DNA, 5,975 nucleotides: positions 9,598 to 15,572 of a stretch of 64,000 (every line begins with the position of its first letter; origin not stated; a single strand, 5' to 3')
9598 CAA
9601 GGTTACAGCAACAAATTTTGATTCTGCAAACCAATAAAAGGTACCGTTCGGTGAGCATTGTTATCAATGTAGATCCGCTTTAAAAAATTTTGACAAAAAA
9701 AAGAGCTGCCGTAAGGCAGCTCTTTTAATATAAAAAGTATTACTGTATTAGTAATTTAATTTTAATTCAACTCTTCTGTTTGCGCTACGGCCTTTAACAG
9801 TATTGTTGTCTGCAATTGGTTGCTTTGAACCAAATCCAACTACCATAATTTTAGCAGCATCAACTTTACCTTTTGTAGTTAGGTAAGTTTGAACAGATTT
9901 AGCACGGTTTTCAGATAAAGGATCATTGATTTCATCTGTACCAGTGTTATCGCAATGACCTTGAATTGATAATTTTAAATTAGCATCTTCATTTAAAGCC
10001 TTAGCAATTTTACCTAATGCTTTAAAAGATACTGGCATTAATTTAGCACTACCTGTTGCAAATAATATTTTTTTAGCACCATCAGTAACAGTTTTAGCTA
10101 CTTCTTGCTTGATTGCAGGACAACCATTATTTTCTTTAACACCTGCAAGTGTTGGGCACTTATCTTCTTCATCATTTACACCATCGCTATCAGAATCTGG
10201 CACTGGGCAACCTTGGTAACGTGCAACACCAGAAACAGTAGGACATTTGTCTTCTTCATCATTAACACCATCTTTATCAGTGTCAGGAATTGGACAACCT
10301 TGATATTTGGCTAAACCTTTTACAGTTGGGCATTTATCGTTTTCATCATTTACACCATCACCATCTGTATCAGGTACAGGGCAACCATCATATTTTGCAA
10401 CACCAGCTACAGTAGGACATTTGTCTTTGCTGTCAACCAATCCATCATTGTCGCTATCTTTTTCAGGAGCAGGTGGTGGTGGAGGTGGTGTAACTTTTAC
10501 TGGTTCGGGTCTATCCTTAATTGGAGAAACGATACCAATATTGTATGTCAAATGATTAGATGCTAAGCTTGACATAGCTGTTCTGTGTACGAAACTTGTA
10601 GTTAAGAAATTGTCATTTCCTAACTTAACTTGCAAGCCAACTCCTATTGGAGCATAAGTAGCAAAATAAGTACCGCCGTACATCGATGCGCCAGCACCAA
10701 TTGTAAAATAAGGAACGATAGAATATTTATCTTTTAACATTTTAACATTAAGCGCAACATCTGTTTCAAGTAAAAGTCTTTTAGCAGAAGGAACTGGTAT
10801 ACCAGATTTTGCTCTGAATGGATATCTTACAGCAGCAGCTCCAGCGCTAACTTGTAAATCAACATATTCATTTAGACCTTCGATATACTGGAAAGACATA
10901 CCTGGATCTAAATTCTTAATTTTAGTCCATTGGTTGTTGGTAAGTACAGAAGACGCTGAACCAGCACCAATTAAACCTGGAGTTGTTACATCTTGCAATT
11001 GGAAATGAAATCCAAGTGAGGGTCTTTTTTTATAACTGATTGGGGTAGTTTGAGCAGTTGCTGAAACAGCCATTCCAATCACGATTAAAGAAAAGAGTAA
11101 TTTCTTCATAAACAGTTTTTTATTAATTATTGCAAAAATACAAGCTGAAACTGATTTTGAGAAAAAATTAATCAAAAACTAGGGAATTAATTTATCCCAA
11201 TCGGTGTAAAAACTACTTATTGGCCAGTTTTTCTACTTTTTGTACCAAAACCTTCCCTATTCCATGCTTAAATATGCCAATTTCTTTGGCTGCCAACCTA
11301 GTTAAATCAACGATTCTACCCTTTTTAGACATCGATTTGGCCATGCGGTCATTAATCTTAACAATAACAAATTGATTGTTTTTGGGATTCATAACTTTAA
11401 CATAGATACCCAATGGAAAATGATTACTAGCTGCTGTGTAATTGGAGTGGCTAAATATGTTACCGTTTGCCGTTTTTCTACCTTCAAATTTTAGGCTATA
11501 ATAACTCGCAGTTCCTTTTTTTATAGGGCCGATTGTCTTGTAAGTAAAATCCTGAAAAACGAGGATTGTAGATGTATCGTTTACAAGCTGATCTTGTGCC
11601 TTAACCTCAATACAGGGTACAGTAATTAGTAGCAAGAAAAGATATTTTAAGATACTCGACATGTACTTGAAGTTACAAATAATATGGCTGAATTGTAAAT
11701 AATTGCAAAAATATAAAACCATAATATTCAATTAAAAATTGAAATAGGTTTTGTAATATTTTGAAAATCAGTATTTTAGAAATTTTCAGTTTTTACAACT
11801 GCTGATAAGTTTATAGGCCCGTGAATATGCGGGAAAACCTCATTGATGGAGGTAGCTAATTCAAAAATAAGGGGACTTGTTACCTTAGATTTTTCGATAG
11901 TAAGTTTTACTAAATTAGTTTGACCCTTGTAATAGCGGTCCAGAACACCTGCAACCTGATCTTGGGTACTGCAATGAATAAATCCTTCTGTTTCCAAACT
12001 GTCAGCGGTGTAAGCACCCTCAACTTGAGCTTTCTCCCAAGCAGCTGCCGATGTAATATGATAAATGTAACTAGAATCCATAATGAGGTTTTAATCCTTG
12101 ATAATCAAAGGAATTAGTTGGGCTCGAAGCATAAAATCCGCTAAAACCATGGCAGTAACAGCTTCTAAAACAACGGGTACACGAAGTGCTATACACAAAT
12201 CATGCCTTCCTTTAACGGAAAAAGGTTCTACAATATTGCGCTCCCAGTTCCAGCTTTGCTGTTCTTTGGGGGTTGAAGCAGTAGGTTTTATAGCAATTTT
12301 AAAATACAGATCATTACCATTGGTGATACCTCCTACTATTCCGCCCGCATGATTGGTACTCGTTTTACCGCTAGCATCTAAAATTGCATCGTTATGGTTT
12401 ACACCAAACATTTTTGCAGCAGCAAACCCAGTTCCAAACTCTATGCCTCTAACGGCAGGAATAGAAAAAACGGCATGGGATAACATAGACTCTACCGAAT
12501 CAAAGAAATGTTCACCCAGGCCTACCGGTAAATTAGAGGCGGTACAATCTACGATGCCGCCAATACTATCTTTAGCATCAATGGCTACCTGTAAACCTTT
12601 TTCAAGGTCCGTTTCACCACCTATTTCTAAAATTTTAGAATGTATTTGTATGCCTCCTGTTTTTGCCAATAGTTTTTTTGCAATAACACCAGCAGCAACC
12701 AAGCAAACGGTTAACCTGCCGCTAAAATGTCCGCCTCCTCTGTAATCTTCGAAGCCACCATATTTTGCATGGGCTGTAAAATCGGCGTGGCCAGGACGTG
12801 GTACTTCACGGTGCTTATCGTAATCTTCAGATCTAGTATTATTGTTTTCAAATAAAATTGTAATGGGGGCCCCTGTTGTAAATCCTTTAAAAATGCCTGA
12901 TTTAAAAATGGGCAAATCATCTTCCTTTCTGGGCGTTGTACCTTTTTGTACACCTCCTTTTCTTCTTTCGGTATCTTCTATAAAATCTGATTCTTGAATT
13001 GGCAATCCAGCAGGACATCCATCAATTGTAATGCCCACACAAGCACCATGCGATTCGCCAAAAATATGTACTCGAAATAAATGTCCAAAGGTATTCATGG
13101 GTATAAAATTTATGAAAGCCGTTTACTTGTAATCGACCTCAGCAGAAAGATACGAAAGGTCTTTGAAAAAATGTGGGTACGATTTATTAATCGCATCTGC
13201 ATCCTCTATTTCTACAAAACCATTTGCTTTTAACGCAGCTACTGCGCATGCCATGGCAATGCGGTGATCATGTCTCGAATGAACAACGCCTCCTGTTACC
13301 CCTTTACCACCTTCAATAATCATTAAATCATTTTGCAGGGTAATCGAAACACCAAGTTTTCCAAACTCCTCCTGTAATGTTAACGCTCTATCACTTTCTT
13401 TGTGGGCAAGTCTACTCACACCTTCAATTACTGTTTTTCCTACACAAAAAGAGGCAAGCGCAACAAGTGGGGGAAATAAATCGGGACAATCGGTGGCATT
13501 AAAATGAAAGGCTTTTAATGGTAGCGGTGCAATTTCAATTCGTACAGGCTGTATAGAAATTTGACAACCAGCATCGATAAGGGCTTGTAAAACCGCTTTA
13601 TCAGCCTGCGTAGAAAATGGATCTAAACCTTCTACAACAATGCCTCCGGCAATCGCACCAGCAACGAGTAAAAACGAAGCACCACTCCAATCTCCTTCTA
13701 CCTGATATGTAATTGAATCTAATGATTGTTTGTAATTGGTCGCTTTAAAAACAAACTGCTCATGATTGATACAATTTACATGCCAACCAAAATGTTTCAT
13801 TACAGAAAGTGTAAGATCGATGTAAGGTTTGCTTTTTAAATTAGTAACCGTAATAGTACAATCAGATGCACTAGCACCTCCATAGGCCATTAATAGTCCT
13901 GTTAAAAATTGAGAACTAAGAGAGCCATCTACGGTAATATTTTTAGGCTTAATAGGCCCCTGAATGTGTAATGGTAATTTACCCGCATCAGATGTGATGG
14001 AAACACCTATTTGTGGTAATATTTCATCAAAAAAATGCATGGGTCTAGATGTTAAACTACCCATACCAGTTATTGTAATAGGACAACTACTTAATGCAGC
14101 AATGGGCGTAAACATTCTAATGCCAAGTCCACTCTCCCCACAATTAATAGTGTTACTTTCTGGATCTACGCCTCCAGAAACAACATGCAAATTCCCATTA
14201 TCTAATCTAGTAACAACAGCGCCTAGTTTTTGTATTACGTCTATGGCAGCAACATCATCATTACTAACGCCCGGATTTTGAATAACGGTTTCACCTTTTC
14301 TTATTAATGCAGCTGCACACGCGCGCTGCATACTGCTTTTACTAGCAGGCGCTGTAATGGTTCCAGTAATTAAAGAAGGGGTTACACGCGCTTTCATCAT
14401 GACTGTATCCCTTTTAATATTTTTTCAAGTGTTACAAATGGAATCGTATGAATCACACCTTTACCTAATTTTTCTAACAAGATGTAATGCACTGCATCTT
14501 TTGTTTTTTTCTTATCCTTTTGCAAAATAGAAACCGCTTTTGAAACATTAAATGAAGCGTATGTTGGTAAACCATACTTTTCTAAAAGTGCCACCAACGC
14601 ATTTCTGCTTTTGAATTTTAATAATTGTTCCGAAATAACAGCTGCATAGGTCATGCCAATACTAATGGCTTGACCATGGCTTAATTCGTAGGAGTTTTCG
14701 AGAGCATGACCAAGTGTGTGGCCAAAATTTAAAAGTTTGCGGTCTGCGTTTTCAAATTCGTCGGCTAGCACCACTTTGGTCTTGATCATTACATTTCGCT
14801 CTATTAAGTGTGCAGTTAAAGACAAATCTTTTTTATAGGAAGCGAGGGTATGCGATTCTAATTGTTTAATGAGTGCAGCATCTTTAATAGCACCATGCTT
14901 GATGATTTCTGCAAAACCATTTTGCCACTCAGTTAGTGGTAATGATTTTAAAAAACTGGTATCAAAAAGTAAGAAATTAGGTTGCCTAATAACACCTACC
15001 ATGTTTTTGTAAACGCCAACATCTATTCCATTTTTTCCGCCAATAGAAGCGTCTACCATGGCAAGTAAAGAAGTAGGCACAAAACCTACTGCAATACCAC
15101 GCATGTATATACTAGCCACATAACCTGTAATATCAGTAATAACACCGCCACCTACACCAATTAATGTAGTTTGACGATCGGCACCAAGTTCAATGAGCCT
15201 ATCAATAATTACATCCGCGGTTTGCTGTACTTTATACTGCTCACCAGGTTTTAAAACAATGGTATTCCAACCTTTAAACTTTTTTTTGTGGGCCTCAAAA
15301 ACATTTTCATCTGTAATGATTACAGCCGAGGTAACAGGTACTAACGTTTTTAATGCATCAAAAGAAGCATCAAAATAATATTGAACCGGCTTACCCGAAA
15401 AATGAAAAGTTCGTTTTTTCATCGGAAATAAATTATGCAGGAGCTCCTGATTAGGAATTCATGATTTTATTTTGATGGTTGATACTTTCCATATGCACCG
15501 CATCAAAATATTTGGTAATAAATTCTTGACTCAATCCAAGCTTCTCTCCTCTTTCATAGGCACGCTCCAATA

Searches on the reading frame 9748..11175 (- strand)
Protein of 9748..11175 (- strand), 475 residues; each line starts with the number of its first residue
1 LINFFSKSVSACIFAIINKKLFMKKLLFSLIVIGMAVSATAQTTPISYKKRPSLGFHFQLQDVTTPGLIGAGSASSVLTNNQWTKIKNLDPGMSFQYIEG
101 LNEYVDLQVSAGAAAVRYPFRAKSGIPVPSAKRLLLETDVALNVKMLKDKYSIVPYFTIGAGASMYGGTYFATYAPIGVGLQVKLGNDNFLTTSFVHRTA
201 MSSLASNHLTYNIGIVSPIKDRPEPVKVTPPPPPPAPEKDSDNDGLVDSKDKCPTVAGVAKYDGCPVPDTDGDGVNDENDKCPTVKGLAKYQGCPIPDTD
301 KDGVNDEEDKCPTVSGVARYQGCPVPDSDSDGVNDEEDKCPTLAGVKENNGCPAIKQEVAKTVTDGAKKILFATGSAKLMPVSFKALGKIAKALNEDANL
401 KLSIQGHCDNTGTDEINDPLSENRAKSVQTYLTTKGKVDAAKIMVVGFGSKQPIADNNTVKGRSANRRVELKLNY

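Call 56: search_protein_families(library=pfam, proteins=[window:9748-11175:-], max_evalue=0.001)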
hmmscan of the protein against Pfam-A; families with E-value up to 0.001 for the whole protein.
window:9748-11175:- (475 aa): 3 families
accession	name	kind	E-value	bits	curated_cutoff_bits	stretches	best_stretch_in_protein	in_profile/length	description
PF00691.25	OmpA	-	2e-21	76.6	27.2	1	371-467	1-98/98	OmpA family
PF02412.23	TSP_3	-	2.1e-13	50.1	25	1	238-259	13-34/36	Thrombospondin type 3 repeat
PF05359.17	DUF748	-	2.6e-06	26.2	50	1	365-411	876-922/1037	Domain of Unknown Function (DUF748)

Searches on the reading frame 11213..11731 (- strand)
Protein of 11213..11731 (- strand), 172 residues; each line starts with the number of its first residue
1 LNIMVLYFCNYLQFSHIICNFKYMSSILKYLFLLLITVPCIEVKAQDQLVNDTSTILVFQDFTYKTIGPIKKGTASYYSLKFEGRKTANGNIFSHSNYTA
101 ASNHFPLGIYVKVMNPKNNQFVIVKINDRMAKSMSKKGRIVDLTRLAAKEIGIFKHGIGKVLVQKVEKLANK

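Call 56: search_protein_families(library=pfam, proteins=[window:11213-11731:-], max_evalue=0.001)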
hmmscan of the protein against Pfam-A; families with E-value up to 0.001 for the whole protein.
window:11213-11731:- (172 aa): 1 family
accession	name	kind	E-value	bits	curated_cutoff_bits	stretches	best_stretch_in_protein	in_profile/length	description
PF03330.24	DPBB_1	-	4e-14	53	28.8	1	72-162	3-82/83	Lytic transglycolase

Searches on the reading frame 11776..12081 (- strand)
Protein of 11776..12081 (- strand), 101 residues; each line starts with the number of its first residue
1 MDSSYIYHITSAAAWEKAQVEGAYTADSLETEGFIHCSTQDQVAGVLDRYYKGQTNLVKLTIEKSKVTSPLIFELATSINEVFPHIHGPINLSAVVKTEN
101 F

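Call 56: search_protein_families(library=pfam, proteins=[window:11776-12081:-], max_evalue=0.001)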
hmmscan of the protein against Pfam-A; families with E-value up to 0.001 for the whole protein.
window:11776-12081:- (101 aa): 1 family
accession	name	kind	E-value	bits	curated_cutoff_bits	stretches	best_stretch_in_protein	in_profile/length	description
PF06108.18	DUF952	-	1.9e-27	95.4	23.7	1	9-97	1-89/90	Protein of unknown function (DUF952)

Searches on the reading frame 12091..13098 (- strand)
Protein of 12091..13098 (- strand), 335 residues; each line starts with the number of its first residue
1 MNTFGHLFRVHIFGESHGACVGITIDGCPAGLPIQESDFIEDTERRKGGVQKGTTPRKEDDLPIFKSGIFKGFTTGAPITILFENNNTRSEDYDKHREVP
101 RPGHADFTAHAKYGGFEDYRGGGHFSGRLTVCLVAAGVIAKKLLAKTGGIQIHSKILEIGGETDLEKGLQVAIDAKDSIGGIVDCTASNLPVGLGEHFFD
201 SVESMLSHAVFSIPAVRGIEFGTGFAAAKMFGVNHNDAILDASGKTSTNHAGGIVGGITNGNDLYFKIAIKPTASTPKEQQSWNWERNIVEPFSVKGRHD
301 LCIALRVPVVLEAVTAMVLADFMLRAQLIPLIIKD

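Call 56: search_protein_families(library=pfam, proteins=[window:12091-13098:-], max_evalue=0.001)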
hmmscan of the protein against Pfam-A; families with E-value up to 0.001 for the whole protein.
window:12091-13098:- (335 aa): 1 family
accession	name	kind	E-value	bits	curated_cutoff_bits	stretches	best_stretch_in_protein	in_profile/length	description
PF01264.26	Chorismate_synt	-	3.6e-111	371.5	27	1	8-324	1-327/327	Chorismate synthase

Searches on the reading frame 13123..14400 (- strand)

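Call 7: search_protein_families(library=ncbifam, proteins=[window:13123-14400:-])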
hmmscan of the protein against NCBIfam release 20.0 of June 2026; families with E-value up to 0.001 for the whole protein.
window:13123-14400:- (425 aa): 6 families
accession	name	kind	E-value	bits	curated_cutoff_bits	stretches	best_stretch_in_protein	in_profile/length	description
TIGR01356.1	aroA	equivalog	1.8e-96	323.5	287.25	1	13-419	1-413/415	3-phosphoshikimate 1-carboxyvinyltransferase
NF008816.0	PRK11860.1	equivalog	1.6e-57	195.1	943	1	11-419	15-436/662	bifunctional 3-phosphoshikimate 1-carboxyvinyltransferase/cytidylate kinase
NF011381.1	PRK14806.1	equivalog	3.9e-48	164.2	902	1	9-412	310-720/733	bifunctional prephenate dehydrogenase/3-phosphoshikimate 1-carboxyvinyltransferase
NF006873.0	PRK09369.1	subfamily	5.7e-26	91.1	297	1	11-423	12-415/419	UDP-N-acetylglucosamine 1-carboxyvinyltransferase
TIGR01072.1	murA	equivalog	7.3e-25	87.6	392.7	1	11-422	12-414/416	UDP-N-acetylglucosamine 1-carboxyvinyltransferase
NF009470.0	PRK12830.1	equivalog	1.6e-11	43.6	552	1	11-423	12-413/417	UDP-N-acetylglucosamine 1-carboxyvinyltransferase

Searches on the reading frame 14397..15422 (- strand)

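Call 7: search_protein_families(library=ncbifam, proteins=[window:14397-15422:-])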
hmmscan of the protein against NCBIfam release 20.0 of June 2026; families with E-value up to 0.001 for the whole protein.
window:14397-15422:- (341 aa): 6 families
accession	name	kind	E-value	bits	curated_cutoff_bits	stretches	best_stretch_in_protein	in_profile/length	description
TIGR01357.1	aroB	equivalog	7e-94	314.8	305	1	31-325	22-331/344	3-dehydroquinate synthase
TIGR04425.1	P_lya_rel_AroB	hypoth_equivalog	1.5e-67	228.1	400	1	18-320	14-324/348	AroB-related putative sugar phosphate phospholyase (cyclizing)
NF010627.0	PRK14021.1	equivalog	1.4e-50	172.2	565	1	55-323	241-523/542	bifunctional shikimate kinase/3-dehydroquinate synthase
NF004852.0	PRK06203.1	equivalog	3.8e-46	157.8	333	1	42-289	78-333/407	3-dehydroquinate synthase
NF010556.0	PRK13951.1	equivalog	3.2e-43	148.3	560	1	32-321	187-476/492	bifunctional shikimate kinase AroK/3-dehydroquinate synthase AroB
NF002022.0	PRK00843.1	equivalog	2e-07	30.3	413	1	72-216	75-218/350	NAD(P)-dependent glycerol-1-phosphate dehydrogenase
